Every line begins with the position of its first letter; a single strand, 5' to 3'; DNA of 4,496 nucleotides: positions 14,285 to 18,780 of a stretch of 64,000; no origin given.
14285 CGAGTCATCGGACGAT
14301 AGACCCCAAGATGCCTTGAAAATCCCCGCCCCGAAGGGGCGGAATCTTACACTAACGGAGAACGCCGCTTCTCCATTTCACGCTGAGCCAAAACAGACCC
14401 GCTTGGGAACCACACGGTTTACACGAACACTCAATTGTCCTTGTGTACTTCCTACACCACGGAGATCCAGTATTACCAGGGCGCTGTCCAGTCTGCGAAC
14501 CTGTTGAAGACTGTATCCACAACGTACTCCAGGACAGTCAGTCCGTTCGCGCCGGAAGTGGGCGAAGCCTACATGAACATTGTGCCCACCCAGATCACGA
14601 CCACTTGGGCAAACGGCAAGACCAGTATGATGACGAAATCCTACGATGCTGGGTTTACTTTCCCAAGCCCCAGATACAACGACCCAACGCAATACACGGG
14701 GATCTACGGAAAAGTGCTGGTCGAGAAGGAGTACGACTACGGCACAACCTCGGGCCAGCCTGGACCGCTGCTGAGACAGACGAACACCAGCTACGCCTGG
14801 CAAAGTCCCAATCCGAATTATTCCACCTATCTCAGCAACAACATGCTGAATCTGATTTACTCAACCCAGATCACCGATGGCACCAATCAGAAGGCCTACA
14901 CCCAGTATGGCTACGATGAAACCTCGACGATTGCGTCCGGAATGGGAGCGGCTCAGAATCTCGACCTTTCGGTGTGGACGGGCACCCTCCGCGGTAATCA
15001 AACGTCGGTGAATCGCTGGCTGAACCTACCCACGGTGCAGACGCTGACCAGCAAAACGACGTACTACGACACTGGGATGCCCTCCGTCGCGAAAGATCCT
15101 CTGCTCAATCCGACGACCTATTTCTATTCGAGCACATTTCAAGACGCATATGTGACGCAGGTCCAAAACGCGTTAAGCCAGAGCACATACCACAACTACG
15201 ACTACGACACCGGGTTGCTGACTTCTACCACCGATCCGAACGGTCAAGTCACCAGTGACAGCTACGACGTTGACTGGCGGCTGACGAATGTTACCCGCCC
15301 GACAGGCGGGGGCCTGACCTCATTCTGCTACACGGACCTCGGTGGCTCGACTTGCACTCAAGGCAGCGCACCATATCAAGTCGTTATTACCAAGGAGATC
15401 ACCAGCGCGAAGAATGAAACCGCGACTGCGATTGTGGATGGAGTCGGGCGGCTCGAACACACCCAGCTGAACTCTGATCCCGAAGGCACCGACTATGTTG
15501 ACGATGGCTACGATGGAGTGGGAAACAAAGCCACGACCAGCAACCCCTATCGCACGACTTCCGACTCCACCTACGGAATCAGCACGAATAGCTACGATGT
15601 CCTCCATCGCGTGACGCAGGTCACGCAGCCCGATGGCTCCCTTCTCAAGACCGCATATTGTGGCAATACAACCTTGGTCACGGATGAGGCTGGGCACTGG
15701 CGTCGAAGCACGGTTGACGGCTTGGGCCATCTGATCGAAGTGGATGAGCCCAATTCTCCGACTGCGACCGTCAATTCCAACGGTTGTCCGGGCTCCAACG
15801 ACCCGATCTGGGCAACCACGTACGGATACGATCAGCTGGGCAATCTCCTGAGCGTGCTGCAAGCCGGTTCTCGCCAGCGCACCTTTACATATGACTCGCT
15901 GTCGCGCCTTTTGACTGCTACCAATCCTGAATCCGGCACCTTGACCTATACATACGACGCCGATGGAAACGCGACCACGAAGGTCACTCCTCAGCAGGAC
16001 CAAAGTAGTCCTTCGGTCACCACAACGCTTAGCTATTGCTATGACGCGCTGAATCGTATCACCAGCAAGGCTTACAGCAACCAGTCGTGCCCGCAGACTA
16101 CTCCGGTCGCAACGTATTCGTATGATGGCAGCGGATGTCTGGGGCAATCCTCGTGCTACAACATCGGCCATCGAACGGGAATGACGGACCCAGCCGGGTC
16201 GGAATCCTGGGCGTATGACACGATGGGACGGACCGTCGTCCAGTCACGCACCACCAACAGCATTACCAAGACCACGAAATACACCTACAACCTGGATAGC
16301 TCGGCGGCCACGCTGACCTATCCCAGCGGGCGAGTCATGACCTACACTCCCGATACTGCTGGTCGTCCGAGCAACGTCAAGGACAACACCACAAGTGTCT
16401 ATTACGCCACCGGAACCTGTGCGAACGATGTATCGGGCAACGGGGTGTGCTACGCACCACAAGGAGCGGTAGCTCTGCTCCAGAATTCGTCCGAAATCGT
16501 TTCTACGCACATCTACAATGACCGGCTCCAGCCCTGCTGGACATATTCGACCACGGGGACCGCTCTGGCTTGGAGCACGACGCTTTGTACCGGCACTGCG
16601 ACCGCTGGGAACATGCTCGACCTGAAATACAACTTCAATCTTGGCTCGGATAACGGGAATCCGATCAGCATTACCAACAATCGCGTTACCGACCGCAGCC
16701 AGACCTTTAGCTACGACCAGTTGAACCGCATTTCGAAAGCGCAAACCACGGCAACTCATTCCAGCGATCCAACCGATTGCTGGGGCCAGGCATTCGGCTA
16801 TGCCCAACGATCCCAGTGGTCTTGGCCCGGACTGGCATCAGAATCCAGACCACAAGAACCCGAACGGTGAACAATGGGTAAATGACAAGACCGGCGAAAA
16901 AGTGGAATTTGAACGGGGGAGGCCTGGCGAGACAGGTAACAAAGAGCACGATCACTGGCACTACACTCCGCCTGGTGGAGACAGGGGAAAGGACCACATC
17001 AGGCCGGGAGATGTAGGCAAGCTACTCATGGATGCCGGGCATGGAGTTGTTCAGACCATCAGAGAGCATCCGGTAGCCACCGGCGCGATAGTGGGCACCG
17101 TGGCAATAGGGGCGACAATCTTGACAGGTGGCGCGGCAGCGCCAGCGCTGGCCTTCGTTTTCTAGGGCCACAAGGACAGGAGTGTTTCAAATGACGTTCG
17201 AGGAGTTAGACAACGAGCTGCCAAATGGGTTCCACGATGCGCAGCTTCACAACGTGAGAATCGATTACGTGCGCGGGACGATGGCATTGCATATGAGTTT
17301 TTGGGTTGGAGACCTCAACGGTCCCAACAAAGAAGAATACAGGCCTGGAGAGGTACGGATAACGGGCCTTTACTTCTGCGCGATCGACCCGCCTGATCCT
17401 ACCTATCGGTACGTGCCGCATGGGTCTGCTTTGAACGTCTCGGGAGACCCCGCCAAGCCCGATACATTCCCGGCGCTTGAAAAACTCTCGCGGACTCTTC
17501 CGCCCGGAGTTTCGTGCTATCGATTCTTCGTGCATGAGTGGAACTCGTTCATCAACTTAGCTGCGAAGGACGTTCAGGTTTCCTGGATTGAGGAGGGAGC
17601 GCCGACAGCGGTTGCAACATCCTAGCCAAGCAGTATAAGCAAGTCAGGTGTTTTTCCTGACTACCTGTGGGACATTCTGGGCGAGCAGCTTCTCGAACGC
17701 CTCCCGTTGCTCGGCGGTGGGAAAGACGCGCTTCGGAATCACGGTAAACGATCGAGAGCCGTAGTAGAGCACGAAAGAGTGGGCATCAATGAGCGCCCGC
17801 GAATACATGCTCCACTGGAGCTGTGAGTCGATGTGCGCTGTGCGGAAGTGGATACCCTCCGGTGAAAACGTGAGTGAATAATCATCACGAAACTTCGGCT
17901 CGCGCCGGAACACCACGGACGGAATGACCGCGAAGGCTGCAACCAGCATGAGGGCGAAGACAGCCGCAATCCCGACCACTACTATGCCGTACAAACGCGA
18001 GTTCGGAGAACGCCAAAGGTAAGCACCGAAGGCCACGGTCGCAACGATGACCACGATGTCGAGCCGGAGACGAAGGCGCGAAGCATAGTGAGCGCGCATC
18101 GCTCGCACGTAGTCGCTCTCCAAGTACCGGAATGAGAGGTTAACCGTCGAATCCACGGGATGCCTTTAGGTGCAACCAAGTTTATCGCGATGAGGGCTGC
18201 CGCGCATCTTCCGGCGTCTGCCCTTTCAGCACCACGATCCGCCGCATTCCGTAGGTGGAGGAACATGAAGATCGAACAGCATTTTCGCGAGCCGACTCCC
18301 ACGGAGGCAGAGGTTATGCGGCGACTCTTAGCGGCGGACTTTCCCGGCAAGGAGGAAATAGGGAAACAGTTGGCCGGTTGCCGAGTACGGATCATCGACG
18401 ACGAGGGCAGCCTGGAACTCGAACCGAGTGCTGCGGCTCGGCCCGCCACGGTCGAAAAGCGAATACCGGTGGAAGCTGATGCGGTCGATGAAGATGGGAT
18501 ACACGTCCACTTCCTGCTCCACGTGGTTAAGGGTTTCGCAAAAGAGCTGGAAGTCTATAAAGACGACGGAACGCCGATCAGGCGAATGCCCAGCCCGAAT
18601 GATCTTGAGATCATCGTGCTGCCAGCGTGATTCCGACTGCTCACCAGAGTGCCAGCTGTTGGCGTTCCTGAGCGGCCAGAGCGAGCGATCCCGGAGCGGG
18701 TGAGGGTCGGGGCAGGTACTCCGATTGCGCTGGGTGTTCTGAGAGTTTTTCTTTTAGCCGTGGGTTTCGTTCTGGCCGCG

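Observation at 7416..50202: Three elements stacked at tRNA-Sec (selC), separated by nested direct repeats of the tRNA 3' end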

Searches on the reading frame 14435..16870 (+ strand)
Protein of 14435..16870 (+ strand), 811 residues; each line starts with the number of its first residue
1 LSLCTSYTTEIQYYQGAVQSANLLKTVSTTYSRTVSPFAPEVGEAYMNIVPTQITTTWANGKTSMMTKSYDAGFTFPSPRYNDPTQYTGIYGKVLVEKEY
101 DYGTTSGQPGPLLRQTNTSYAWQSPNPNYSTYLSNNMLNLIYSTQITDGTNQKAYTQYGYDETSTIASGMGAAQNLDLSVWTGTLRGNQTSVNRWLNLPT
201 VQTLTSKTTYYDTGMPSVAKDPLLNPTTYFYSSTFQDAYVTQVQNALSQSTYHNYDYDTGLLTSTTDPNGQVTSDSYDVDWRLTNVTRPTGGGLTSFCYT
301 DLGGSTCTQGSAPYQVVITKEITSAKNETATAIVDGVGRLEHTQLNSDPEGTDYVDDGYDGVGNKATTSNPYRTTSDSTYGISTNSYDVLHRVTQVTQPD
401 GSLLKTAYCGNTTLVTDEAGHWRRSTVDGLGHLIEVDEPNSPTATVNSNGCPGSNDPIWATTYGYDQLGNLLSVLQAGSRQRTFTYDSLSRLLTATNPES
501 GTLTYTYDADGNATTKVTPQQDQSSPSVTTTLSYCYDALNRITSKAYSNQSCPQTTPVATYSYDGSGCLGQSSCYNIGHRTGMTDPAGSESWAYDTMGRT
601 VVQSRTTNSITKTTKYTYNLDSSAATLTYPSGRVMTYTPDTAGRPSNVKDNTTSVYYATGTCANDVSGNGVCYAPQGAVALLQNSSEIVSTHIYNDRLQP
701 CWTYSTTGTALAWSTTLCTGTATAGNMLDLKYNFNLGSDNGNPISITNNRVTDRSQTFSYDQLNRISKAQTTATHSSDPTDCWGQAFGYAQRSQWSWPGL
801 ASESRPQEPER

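Call 9: search_protein_families(library=pfam, proteins=[window:14435-16870:+], max_evalue=0.01)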
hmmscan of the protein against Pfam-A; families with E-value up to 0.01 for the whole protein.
window:14435-16870:+ (811 aa): 1 family
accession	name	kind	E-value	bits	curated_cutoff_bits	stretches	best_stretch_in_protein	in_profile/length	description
PF05593.20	RHS_repeat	-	3.9e-17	62.6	22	3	465-500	1-36/38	RHS Repeat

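Call 73: search_protein_families(library=ncbifam, proteins=[window:14435-16870:+], max_evalue=0.001)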
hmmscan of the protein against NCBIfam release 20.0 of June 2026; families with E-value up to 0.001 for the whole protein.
window:14435-16870:+ (811 aa): 1 family
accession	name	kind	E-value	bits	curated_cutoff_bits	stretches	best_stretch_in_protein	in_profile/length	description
TIGR01643.1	YD_repeat_2x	repeat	2.8e-09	37.1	15.8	1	465-506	1-42/42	YD repeat-containing protein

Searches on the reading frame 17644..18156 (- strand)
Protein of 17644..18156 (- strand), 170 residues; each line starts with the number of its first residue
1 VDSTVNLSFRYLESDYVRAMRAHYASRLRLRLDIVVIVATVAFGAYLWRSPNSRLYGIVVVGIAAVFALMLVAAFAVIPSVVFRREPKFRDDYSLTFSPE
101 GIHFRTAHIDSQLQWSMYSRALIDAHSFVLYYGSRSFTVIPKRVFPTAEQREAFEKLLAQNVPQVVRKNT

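Call 10: search_protein_families(library=pfam, proteins=[window:17644-18156:-], max_evalue=0.01)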
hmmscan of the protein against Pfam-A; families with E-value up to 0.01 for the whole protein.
window:17644-18156:- (170 aa): 1 family
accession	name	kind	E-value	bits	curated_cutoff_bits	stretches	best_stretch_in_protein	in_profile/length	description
PF14317.12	YcxB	-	1.9e-14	53.6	23.3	1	97-158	1-61/61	YcxB-like protein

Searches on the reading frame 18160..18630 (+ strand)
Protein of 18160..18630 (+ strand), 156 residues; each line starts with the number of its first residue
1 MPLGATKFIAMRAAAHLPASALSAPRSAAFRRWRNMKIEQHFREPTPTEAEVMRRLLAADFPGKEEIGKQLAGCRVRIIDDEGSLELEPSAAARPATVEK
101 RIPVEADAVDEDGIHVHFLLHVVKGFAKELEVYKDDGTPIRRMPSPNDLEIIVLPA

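Call 10: search_protein_families(library=pfam, proteins=[window:18160-18630:+], max_evalue=0.01)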
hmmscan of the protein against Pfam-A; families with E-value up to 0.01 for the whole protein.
window:18160-18630:+ (156 aa): 1 family
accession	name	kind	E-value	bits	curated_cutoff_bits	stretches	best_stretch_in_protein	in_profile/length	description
PF22480.1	DUF6984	-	8.1e-11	42.3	24.6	1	43-144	2-101/101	Domain of unknown function (DUF6984)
